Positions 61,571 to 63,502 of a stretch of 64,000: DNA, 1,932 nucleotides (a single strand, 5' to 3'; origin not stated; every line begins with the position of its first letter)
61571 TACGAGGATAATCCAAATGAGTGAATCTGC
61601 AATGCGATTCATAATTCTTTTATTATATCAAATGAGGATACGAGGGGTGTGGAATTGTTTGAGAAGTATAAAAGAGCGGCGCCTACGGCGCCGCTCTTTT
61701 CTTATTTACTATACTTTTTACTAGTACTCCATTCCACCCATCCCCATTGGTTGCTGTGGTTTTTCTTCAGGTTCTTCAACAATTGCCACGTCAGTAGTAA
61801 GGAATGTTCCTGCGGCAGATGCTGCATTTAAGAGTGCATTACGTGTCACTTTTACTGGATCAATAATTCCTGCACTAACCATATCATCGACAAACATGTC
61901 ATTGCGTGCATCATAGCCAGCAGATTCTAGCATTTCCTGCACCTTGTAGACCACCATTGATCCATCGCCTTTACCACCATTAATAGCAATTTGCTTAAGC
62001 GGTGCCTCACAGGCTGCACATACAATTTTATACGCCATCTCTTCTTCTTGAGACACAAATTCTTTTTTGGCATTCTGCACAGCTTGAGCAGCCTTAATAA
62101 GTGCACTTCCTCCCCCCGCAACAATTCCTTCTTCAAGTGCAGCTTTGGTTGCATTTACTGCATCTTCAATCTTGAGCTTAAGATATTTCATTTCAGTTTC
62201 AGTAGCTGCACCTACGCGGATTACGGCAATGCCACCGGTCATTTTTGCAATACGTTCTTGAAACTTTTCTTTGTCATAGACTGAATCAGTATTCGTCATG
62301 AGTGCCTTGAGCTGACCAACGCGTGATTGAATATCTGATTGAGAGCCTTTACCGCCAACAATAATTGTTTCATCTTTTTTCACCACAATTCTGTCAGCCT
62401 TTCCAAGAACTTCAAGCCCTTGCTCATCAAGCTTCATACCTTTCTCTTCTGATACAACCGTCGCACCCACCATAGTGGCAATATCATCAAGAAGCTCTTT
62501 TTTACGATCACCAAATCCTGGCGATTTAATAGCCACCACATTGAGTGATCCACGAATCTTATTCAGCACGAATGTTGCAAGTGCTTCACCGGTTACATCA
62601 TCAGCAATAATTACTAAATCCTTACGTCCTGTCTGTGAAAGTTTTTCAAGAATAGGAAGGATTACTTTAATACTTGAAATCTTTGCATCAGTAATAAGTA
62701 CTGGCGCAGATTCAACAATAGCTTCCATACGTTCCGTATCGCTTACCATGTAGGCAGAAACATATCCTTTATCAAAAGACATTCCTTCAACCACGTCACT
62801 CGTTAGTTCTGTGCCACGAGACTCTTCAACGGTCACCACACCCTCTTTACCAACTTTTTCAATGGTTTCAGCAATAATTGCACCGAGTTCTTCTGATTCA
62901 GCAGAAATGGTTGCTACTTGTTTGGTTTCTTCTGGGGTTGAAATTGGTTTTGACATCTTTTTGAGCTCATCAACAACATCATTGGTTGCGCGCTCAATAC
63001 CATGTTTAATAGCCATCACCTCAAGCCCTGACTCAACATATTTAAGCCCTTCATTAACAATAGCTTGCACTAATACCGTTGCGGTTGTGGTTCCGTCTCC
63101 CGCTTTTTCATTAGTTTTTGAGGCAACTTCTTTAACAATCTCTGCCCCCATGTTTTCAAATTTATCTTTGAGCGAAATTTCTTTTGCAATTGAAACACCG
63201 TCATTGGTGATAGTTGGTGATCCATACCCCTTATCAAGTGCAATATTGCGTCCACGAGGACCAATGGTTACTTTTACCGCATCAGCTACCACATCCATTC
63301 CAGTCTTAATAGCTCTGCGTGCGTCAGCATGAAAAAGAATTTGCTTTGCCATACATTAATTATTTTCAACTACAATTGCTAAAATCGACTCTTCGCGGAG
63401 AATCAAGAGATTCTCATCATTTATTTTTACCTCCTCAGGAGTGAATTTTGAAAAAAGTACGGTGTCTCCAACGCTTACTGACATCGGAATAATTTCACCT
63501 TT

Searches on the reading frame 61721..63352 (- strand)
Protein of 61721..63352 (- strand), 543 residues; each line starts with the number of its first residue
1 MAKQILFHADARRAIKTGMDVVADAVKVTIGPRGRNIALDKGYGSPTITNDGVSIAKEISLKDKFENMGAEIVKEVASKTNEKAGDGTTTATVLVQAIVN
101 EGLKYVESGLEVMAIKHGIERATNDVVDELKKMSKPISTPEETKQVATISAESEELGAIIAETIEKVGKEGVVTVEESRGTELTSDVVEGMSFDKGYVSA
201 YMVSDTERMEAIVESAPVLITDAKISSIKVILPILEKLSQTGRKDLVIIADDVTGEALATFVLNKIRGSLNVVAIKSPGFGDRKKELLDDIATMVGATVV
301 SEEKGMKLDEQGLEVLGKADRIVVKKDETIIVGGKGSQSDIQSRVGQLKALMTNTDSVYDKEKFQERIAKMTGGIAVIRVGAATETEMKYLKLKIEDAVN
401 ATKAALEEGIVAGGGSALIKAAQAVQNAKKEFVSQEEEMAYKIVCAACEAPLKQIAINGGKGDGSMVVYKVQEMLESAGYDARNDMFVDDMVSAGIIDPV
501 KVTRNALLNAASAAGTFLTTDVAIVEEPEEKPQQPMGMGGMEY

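Call 53: find_encoding_contigs(protein=window:61721-63352:-, flank=10000, max_places=2)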
Protein window:61721-63352:- (543 aa): 4 contigs read that carry it; 2 places shown.
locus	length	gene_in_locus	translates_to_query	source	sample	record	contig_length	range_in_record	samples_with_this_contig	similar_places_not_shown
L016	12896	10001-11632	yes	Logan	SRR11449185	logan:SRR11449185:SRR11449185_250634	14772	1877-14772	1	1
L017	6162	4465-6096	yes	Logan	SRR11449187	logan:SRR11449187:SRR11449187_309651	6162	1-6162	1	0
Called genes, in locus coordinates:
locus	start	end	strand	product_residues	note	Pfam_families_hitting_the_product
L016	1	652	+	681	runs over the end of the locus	PF02518:HATPase_c, PF00204:DNA_gyraseB, PF01751:Toprim, PF00986:DNA_gyraseB_C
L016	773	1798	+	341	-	PF02618:YceG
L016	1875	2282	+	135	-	-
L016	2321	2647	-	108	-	-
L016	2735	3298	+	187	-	PF04011:LemA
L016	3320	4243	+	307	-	PF04536:TPM_phosphatase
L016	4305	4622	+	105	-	-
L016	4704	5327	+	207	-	PF01810:LysE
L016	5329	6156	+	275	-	PF00730:HhH-GPD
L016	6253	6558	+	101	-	-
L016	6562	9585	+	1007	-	PF00580:UvrD-helicase, PF13245:AAA_19, PF13361:UvrD_C, PF13538:UvrD_C_2 (faint), PF12705:PDDEXK_1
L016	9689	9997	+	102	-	PF00166:Cpn10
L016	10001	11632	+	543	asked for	PF00118:Cpn60_TCP1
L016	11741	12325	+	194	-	-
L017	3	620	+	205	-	?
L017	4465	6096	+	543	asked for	PF00118:Cpn60_TCP1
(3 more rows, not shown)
